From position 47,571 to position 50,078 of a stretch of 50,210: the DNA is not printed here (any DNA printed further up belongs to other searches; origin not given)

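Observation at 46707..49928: Two-gene methylase-nuclease module built on a DUF1156-type methyltransferase with three zinc ribbons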

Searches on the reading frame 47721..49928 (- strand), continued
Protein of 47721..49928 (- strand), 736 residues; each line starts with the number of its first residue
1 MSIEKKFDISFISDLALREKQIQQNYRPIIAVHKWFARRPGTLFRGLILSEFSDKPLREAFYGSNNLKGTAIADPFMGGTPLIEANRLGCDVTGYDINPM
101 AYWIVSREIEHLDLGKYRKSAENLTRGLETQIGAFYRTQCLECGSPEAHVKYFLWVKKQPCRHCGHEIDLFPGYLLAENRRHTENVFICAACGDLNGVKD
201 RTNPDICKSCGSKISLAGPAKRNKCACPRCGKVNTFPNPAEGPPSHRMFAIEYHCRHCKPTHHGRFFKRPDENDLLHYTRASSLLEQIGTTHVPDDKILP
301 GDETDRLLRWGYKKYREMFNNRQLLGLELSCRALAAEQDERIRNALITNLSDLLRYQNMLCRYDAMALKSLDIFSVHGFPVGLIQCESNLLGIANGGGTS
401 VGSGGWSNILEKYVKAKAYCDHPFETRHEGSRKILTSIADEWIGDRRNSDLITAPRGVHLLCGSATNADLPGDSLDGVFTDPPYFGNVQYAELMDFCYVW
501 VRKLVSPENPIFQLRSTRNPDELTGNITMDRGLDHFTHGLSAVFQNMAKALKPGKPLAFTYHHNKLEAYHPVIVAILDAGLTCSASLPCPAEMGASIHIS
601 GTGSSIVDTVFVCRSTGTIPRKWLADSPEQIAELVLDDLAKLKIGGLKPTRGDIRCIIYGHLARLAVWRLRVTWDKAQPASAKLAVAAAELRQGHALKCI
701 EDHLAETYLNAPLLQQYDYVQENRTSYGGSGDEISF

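Call 51: search_protein_families(library=pfam, alignment_id=A2, max_evalue=0.001)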
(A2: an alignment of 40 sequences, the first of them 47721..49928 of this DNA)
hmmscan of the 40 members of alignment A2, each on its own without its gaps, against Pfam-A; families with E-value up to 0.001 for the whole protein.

A. member 1, window:47721-49928:- (736 aa): 1 family
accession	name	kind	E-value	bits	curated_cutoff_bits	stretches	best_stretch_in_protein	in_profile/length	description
PF06634.17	DUF1156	-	0.00045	20.7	24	0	10-59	5-53/73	Protein of unknown function (DUF1156)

B. families by the number of members that match (of 40 scanned): 7 families
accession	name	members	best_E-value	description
PF01555.25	N6_N4_Mtase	38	3.8e-09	DNA methylase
PF06634.17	DUF1156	15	1e-05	Protein of unknown function (DUF1156)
PF02086.21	MethyltransfD12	11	1.3e-05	D12 class N6 adenine-specific DNA methyltransferase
PF01170.24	UPF0020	8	0.00012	RMKL-like, methyltransferase domain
PF13649.12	Methyltransf_25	2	0.00058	Methyltransferase domain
PF13489.12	Methyltransf_23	1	0.0005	Methyltransferase domain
PF03602.21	Cons_hypoth95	1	0.00082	Conserved hypothetical protein 95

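Call 54: search_dna_similar(query=window:47721-49928:-, collection=plasmids, mode=protein, max_rows=15)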
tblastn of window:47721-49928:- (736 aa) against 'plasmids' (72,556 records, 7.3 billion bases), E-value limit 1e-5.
Records with a match: 175; places in all: 205; records where one place covers at least 80% of the query: 35.
Best place of each record, by identity: <60% 175.
By first word of the organism name: Klebsiella 28; Thermus 16; Rhodococcus 10; Leptolyngbya 6; Haloarcula 5; Halobacterium 5; Streptomyces 5; Nostoc 5; Haloplanus 4; Natrinema 4; and 57 more.
By predicted mobility (MOB-suite, as given by PLSDB): non-mobilizable 108; conjugative 47; mobilizable 20.
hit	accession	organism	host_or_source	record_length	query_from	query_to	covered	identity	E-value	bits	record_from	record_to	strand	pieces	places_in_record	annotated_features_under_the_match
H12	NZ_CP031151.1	Haloplanus rubicundus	solar salt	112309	3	660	89%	29.6%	3e-82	293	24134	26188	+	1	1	DNA methyltransferase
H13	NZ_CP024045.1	Natrarchaeobaculum sulfurireducens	Kulunda Steppe hypersaline lake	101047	3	660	89%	29.1%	3e-80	287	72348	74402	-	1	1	DNA methyltransferase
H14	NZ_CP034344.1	Haloplanus rallus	cell culture,Non-purified solar salt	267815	3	660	89%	28.9%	2e-80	288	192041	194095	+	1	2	DNA methyltransferase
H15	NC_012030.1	Halorubrum lacusprofundi ATCC 49239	-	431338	3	660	89%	28.8%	5e-80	287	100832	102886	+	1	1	DNA methyltransferase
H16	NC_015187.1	Acidiphilium multivorum AIU301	-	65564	4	653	88%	28.5%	1e-56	217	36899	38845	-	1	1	DNA methyltransferase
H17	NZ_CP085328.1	Haladaptatus salinisoli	cell culture,saline soil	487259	1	613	83%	30.1%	7e-77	278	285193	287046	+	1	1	DUF1156 domain-containing protein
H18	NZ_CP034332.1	Tabrizicola piscis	Tanakia koreensis,mono bacterial isolate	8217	2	657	89%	27.8%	3e-61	231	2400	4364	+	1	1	DNA methyltransferase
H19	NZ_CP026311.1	Salinigranum rubrum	cell culture,marine solar saltern brine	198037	1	623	85%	29.1%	2e-72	264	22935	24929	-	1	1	DUF1156 domain-containing protein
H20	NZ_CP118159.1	Halosimplex aquaticum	cell culture,solar salterns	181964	1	623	85%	29.0%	5e-68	251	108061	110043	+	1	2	DUF1156 domain-containing protein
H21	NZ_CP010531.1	Haloarcula sp. CBA1115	monoisolate,Solar salt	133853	1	664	90%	27.1%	2e-65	244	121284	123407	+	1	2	DUF1156 domain-containing protein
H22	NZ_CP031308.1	Natronorubrum bangense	Cell culture,The Bange salt-alkaline ...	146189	1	664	90%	27.0%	3e-65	243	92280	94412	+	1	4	DUF1156 domain-containing protein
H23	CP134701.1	Natrialbaceae archaeon CCL63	cell culture,lake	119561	71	660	80%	30.3%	3e-72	264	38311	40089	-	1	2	record has no annotation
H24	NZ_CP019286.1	Halobiforma lacisalsi AJ5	Ayakekumsalt Lake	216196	1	625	85%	28.6%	2e-67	249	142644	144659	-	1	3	DUF1156 domain-containing protein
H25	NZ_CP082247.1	Natrinema sp. SYSU A 869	cell culture,salt lake sediment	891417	1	623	85%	28.6%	4e-60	260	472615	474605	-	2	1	none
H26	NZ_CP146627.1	Halobacterium salinarum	-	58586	6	613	83%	29.1%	4e-70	258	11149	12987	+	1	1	hypothetical protein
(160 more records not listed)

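Call 55: get_annotated_region(hit=H18, flank=4000)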
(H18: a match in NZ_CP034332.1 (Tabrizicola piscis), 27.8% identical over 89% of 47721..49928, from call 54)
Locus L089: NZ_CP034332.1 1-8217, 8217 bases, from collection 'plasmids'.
description: Tabrizicola piscis strain K13M18 plasmid unnamed4, complete sequence
organism: Tabrizicola piscis (NCBI taxid 2494374)
taxonomy: Bacteria; Pseudomonadota; Alphaproteobacteria; Rhodobacterales; Paracoccaceae; Tabrizicola; Tabrizicola piscis
host: -; source: Tanakia koreensis,mono bacterial isolate; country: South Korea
typing (MOB-suite, as given by PLSDB): mobilizable; relaxase MOBQ
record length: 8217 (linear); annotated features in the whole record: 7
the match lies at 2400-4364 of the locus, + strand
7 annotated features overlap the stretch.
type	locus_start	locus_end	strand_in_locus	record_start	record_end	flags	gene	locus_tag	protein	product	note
CDS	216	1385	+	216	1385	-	mobQ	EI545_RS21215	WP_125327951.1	MobQ family relaxase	-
CDS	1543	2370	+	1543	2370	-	-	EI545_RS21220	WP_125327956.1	hypothetical protein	-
CDS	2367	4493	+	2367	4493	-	-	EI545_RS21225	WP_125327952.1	DNA methyltransferase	GO:0006306 - DNA methylation [Evidence IEA]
CDS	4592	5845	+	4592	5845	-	-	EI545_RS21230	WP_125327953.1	DUF262 domain-containing protein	-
CDS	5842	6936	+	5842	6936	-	-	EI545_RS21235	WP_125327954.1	MAE_28990/MAE_18760 family HEPN-like nuclease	-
CDS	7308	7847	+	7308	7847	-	-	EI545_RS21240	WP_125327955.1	recombinase family protein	GO:0006310 - DNA recombination [Evidence IEA]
CDS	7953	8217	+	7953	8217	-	-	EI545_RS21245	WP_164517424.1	ParA family protein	-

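Call 56: get_annotated_region(hit=H15, flank=6000)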
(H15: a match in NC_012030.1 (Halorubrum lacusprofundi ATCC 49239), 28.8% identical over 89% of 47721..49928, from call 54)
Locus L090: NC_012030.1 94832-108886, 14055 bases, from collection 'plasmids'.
description: Halorubrum lacusprofundi ATCC 49239 plasmid pHLAC01, complete sequence
organism: Halorubrum lacusprofundi ATCC 49239 (NCBI taxid 416348)
taxonomy: Archaea; Euryarchaeota; Halobacteria; Halobacteriales; Haloferacaceae; Halorubrum; Halorubrum lacusprofundi; Halorubrum lacusprofundi ATCC 49239
host: -; source: -; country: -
typing (MOB-suite, as given by PLSDB): non-mobilizable; mating-pair formation MPF_unknown
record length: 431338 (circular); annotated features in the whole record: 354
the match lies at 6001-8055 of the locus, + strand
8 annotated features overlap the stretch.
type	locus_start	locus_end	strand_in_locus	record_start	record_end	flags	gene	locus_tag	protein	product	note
CDS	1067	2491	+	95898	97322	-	-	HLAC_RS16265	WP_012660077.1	hypothetical protein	-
CDS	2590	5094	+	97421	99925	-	-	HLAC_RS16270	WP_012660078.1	DUF499 domain-containing protein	-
CDS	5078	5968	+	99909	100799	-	-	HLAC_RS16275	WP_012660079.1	hypothetical protein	-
CDS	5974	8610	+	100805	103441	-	-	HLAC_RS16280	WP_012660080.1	DNA methyltransferase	GO:0006306 - DNA methylation [Evidence IEA]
CDS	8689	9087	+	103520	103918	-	-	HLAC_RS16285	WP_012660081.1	hypothetical protein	-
CDS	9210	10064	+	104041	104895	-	-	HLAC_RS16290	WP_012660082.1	DNA adenine methylase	-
CDS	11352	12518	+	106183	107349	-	-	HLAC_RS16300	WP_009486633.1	ISH3-like element ISHla1 family transposase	GO:0006313 - DNA transposition [Evidence IEA]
CDS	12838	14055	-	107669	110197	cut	-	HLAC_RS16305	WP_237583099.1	AAA family ATPase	-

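Call 57: get_annotated_region(hit=H16, flank=6000)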
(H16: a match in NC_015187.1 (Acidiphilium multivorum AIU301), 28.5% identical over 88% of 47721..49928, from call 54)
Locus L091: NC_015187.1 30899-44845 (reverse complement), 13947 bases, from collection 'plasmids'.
description: Acidiphilium multivorum AIU301 plasmid pACMV2, complete sequence
organism: Acidiphilium multivorum AIU301 (NCBI taxid 926570)
taxonomy: Bacteria; Pseudomonadota; Alphaproteobacteria; Rhodospirillales; Acetobacteraceae; Acidiphilium; Acidiphilium multivorum; Acidiphilium multivorum AIU301
host: -; source: -; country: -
typing (MOB-suite, as given by PLSDB): conjugative; replicon rep_cluster_296; relaxase MOBF,MOBQ; mating-pair formation MPF_T
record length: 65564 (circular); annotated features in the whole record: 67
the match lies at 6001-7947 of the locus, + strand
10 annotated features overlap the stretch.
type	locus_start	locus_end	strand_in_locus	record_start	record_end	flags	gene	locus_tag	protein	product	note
CDS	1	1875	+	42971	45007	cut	mobQ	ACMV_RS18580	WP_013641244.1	MobQ family relaxase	-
CDS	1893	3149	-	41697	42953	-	-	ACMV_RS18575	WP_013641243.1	Y-family DNA polymerase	-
CDS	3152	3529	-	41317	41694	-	-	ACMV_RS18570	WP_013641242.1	S24 family peptidase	-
CDS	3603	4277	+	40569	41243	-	-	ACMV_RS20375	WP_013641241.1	SOS response-associated peptidase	GO:0018142 - protein-DNA covalent cross-linking [Evidence IEA]; GO:0009432 - SOS response [Evidence IEA]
CDS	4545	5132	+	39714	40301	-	-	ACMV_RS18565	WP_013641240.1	recombinase family protein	GO:0006310 - DNA recombination [Evidence IEA]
CDS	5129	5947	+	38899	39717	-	-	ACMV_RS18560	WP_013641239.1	hypothetical protein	-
CDS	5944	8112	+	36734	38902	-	-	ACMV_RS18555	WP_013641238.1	DNA methyltransferase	GO:0006306 - DNA methylation [Evidence IEA]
CDS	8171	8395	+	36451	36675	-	-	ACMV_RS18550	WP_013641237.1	hypothetical protein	-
CDS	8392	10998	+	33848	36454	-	-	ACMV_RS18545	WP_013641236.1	AAA family ATPase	-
CDS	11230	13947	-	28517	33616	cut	mobF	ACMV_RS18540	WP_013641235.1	MobF family relaxase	-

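Call 68: search_protein_families(library=padloc, max_evalue=0.001, proteins=[L089:2367-4490:+])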
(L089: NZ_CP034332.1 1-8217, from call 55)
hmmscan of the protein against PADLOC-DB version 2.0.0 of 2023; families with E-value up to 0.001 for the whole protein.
L089:2367-4490:+ (708 aa): 45 families (the best 25 are shown)
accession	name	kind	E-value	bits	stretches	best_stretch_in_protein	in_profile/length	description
PDLC03233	MTase_II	-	1.7e-24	84.4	2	546-680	564-694/731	Type II methyltransferase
PDLC03325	MTase_II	-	6.8e-20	69.2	2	79-139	90-150/426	Type II methyltransferase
PDLC02541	PglX|PglXI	-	9e-19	65.1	2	462-593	466-590/919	PglXI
PDLC02189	DUF1156_MTase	-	1e-18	65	2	489-629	546-681/944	-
PDLC03319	MTase_II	-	2e-17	61.2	1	474-599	276-396/503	Type II methyltransferase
PDLC03352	MTase_II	-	4.4e-17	59.2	1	458-520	535-596/1023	Type II methyltransferase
PDLC00661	HmaB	-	1.3e-15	54.4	1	264-525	368-604/973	DNA-adenine methylase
PDLC03380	MTase_II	-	1.7e-15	55.2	2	475-563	248-331/393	Type II methyltransferase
PDLC03312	MTase_II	-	3.2e-15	52.9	2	472-678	508-714/1344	Type II methyltransferase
PDLC03314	MTase_II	-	2.9e-14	50.1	1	491-628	548-680/944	Type II methyltransferase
PDLC00660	HmaB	-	6.7e-14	48.7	1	272-525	372-603/967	DNA-adenine methylase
PDLC03322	MTase_II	-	1.2e-13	48.7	1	74-148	58-132/446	Type II methyltransferase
PDLC03353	MTase_II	-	2.4e-11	41.7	1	42-111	178-239/260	Type II methyltransferase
PDLC03387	MTase_II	-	3.1e-11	41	1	80-120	233-273/289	Type II methyltransferase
PDLC03367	MTase_II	-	3.7e-10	36.8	1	80-121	41-82/633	Type II methyltransferase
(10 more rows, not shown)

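Call 82: find_encoding_contigs(protein=P0143, flank=6000, max_places=1)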
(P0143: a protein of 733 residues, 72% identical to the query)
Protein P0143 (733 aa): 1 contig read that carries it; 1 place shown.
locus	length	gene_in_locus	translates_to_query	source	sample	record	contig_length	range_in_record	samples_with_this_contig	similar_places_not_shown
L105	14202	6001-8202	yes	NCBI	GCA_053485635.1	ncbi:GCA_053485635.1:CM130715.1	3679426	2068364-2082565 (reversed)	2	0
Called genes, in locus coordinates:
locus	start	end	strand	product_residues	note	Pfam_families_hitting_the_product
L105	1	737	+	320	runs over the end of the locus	-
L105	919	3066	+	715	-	PF01464:SLT, PF01476:LysM, PF23473:LysM3_LYK4_5 (weak)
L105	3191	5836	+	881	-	PF17900:Peptidase_M1_N, PF01433:Peptidase_M1, PF11940:DUF3458, PF17432:DUF3458_C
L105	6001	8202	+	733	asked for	-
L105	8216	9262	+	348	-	-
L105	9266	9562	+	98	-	-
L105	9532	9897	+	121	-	PF02391:MoaE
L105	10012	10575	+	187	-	PF08207:EFP_N, PF01132:EFP, PF09285:Elong-fact-P_C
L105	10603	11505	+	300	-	PF00152:tRNA-synt_2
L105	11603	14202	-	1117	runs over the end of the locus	PF25390:WD40_RLD, PF00415:RCC1, PF13540:RCC1_2, PF00415:RCC1, PF13540:RCC1_2, PF25390:WD40_RLD, PF00415:RCC1, PF25390:WD40_RLD, +15 more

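Call 83: find_encoding_contigs(protein=P0156, flank=6000, max_places=1)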
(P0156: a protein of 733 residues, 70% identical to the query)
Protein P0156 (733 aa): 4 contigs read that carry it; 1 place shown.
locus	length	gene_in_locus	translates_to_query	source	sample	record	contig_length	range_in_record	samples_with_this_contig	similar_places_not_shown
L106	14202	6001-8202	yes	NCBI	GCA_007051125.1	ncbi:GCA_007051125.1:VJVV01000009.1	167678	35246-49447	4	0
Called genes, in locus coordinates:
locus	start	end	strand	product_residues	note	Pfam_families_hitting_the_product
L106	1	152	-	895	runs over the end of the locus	PF07517:SecA_DEAD, PF01043:SecA_PP_bind, PF21090:P-loop_SecA, PF07516:SecA_SW, PF02810:SEC-C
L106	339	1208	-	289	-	PF01551:Peptidase_M23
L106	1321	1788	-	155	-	PF13673:Acetyltransf_10 (weak), PF00583:Acetyltransf_1, PF13508:Acetyltransf_7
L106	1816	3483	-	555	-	PF02463:SMC_N, PF13476:AAA_23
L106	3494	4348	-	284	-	PF01513:NAD_kinase, PF20143:NAD_kinase_C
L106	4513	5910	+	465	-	PF05496:RuvB_N, PF00004:AAA, PF07728:AAA_5 (faint), PF13173:AAA_14, PF16193:AAA_assoc_2, PF12002:MgsA_C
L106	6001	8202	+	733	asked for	PF01555:N6_N4_Mtase (faint)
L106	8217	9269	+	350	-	-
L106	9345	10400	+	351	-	PF09925:DUF2157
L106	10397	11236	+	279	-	PF16106:DUF4824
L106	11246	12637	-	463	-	PF03783:CsgG, PF03781:FGE-sulfatase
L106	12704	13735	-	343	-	PF04392:ABC_sub_bind (weak)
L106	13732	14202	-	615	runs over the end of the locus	PF00027:cNMP_binding (weak), PF00939:Na_sulph_symp, PF03600:CitMHS, PF06808:DctM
